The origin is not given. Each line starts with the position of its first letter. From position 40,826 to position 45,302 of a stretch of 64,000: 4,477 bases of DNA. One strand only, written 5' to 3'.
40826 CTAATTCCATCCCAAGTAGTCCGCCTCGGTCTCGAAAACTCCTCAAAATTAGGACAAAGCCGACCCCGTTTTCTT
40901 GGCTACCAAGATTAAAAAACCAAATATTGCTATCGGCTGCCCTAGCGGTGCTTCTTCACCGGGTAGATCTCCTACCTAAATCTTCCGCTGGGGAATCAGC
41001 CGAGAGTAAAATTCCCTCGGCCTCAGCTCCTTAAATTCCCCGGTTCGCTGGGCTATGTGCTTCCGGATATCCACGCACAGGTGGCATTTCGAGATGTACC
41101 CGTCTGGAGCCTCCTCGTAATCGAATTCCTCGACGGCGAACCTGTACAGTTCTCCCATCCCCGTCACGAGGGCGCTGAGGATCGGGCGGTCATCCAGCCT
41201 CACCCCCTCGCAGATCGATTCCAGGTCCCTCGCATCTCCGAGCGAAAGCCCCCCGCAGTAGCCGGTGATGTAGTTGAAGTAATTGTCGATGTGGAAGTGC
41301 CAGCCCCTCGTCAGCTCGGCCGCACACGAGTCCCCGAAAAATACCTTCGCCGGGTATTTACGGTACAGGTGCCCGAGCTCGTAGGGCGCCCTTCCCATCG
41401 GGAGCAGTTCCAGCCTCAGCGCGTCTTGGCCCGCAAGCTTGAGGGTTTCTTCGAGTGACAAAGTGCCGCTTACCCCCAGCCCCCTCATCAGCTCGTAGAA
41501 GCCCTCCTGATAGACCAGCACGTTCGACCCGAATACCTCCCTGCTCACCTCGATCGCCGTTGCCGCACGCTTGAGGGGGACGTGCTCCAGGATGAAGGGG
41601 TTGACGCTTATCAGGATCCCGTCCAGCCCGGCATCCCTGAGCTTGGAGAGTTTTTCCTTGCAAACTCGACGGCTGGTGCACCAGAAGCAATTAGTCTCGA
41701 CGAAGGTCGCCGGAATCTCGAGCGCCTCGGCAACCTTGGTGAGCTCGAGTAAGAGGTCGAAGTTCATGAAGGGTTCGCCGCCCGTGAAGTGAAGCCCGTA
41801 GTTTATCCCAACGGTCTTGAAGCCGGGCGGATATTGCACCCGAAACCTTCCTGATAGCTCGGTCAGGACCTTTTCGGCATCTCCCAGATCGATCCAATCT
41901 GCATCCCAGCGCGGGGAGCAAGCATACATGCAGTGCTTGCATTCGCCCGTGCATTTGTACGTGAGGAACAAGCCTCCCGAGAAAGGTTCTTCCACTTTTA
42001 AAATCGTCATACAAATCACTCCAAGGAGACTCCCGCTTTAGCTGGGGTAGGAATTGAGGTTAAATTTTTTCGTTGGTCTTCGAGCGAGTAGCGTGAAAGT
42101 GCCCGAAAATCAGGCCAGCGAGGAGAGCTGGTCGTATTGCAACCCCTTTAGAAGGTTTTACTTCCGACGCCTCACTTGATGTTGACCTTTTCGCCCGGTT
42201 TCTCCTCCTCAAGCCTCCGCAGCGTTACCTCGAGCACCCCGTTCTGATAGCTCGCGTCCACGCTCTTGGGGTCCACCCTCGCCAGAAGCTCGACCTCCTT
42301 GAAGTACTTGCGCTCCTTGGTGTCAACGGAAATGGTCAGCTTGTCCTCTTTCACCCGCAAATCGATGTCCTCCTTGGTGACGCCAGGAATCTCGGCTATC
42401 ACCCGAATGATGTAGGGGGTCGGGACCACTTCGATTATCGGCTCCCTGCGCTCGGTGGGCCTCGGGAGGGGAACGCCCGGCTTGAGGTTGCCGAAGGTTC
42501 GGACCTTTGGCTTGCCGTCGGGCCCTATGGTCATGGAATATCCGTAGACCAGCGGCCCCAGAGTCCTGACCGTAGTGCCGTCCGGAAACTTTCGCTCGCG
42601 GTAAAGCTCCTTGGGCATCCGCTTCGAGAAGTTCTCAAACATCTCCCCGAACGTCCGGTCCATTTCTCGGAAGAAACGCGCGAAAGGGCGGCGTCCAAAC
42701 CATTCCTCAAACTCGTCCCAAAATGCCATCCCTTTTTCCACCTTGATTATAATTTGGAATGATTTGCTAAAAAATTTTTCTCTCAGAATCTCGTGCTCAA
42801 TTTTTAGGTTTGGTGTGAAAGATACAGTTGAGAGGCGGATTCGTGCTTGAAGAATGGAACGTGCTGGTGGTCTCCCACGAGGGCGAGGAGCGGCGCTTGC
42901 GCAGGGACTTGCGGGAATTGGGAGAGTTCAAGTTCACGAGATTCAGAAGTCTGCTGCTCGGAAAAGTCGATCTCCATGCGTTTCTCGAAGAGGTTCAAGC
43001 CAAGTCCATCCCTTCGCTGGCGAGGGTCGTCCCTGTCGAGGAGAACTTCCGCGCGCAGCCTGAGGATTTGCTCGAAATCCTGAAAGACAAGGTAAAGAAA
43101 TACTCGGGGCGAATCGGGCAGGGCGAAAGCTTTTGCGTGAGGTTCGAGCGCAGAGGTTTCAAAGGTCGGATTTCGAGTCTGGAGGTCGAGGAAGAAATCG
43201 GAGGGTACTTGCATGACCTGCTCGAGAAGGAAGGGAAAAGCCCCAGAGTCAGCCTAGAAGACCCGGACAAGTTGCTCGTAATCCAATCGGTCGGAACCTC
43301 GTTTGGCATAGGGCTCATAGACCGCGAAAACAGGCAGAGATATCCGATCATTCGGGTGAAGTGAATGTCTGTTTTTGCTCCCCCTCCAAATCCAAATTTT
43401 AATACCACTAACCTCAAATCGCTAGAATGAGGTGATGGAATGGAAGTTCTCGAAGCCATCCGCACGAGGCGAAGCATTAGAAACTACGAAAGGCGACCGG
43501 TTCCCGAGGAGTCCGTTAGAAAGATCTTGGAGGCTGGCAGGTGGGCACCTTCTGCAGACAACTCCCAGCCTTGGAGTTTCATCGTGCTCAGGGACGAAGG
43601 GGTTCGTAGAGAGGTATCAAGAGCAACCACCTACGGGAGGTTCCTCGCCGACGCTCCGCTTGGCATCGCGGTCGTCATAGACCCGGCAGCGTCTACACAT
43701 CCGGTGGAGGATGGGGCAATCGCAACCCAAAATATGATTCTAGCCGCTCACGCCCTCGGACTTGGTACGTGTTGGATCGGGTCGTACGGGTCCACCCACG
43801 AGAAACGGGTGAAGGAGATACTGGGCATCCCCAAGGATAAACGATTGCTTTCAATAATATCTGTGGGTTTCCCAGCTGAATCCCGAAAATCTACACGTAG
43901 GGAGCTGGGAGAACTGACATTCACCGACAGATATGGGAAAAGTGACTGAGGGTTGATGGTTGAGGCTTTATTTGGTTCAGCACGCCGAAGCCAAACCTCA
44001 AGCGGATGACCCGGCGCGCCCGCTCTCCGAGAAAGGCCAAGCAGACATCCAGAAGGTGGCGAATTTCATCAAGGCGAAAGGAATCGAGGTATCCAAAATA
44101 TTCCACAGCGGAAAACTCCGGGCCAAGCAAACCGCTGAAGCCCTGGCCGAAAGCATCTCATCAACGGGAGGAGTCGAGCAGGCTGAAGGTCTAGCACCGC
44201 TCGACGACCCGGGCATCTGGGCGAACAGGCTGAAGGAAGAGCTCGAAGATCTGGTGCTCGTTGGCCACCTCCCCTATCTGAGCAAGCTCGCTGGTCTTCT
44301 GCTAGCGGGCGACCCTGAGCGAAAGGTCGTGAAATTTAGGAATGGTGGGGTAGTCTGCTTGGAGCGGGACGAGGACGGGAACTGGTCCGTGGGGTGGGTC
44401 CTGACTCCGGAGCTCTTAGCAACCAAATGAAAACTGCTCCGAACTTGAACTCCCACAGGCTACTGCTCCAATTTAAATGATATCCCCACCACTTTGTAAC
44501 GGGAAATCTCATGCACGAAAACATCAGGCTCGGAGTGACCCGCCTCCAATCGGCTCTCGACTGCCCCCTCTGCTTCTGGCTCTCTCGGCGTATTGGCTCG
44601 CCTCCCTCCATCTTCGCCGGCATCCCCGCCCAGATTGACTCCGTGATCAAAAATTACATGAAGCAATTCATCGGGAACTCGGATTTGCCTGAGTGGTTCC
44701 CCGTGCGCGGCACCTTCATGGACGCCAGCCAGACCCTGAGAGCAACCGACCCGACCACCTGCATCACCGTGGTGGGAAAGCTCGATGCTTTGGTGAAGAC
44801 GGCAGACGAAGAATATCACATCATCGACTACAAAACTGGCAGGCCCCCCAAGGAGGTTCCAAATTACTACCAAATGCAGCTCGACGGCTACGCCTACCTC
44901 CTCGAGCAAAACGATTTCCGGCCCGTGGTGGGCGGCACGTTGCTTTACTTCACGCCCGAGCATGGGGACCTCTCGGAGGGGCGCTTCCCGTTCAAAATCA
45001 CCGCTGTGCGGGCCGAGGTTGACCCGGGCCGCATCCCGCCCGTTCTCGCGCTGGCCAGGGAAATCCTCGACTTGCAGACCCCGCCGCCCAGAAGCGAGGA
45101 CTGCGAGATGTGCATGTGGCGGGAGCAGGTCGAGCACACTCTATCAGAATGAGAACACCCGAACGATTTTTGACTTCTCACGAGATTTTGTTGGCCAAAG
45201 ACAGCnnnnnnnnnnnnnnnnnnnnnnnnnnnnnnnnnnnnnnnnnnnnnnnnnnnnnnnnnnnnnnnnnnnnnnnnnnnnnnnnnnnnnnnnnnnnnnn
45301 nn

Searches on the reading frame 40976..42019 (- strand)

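Call 9: search_protein_families(library=pfam, proteins=[window:40976-42019:-], max_evalue=0.001)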
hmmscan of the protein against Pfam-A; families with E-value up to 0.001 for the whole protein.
window:40976-42019:- (347 aa): 1 family
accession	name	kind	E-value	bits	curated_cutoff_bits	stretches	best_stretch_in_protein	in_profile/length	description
PF04055.27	Radical_SAM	-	2.7e-08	34.6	29.5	1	75-140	48-110/166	Radical SAM superfamily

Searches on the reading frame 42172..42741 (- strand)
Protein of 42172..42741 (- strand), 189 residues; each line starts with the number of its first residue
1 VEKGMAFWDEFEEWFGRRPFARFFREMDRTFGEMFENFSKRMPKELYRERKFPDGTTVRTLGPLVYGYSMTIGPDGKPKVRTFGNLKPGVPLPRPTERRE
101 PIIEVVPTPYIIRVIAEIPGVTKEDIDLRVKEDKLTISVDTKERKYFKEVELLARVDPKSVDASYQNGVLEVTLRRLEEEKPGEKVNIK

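Call 9: search_protein_families(library=pfam, proteins=[window:42172-42741:-], max_evalue=0.001)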
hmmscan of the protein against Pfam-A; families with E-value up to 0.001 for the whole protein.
window:42172-42741:- (189 aa): 3 families
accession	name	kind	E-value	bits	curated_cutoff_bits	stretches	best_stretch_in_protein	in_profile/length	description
PF00011.27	HSP20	-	4.4e-09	36.8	20.8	1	112-188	9-101/102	Hsp20/alpha crystallin family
PF17886.7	ArsA_HSP20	-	7.4e-06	25.9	22.5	1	115-173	7-62/63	HSP20-like domain found in ArsA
PF04969.22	CS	-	0.00054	21.3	21.3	1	118-175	18-77/78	CS domain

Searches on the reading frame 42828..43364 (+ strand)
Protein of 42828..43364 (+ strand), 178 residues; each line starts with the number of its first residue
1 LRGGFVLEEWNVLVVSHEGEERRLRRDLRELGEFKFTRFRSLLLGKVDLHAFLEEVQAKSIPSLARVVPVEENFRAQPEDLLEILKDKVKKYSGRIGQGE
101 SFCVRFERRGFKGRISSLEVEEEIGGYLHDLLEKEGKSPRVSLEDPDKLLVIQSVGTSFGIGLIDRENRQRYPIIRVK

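Call 9: search_protein_families(library=pfam, proteins=[window:42828-43364:+], max_evalue=0.001)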
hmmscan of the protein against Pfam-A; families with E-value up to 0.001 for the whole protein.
window:42828-43364:+ (178 aa): 1 family
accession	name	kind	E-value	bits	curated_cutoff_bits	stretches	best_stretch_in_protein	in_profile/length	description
PF02926.22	THUMP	-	2.9e-06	28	20.6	1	94-161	16-81/84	THUMP domain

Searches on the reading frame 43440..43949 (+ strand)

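Call 9: search_protein_families(library=pfam, proteins=[window:43440-43949:+], max_evalue=0.001)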
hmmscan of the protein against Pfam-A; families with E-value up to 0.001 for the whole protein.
window:43440-43949:+ (169 aa): 2 families
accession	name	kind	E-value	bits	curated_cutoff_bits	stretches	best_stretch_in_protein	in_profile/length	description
PF00881.29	Nitroreductase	-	2.3e-33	116.2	23.5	2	7-61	1-55/167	Nitroreductase family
PF14512.11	TM1586_NiRdase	-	4e-19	69.5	27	2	97-154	89-142/215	Putative TM nitroreductase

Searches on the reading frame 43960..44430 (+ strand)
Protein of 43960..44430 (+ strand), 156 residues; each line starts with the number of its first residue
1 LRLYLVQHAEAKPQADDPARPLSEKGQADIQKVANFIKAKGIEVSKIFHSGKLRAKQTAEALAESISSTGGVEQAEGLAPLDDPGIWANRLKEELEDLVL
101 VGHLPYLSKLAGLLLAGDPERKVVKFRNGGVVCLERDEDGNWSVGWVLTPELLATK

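Call 9: search_protein_families(library=pfam, proteins=[window:43960-44430:+], max_evalue=0.001)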
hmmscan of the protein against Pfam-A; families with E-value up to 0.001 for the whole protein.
window:43960-44430:+ (156 aa): 1 family
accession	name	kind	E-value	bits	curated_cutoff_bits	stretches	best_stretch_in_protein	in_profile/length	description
PF00300.27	His_Phos_1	-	3.5e-08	33.8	21.7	1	3-90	1-88/194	Histidine phosphatase superfamily (branch 1)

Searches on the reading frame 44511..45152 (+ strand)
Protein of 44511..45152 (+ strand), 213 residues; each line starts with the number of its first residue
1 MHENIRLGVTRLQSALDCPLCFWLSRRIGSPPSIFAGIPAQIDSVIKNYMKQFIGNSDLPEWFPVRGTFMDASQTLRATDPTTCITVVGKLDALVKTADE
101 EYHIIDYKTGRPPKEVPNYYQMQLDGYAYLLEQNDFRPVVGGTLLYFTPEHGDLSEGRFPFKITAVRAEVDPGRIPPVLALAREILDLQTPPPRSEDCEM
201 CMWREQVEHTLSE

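Call 9: search_protein_families(library=pfam, proteins=[window:44511-45152:+], max_evalue=0.001)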
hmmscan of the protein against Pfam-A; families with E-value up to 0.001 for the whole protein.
window:44511-45152:+ (213 aa): 1 family
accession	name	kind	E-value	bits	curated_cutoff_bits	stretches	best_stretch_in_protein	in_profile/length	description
PF12705.13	PDDEXK_1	-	1.5e-14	55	22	1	78-205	119-244/247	PD-(D/E)XK nuclease superfamily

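Call 74: search_protein_families(library=ncbifam, proteins=[window:44511-45152:+], max_evalue=0.01)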
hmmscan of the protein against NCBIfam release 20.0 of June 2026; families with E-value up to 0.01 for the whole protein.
window:44511-45152:+ (213 aa): 4 families
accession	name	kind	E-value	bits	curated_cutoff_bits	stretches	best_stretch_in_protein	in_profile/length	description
TIGR00372.1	cas4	equivalog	7.2e-07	29.2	65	1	86-205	67-176/180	CRISPR-associated protein Cas4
TIGR02786.1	addB_alphas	equivalog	2.1e-05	22.8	486.5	1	80-139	874-935/1024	double-strand break repair protein AddB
TIGR02784.1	addA_alphas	equivalog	0.00024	19.6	860.75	1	85-133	1065-1116/1138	double-strand break repair helicase AddA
NF010485.0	PRK13909.1-2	equivalog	0.0079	14.4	650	1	89-150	846-902/909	RecB-like helicase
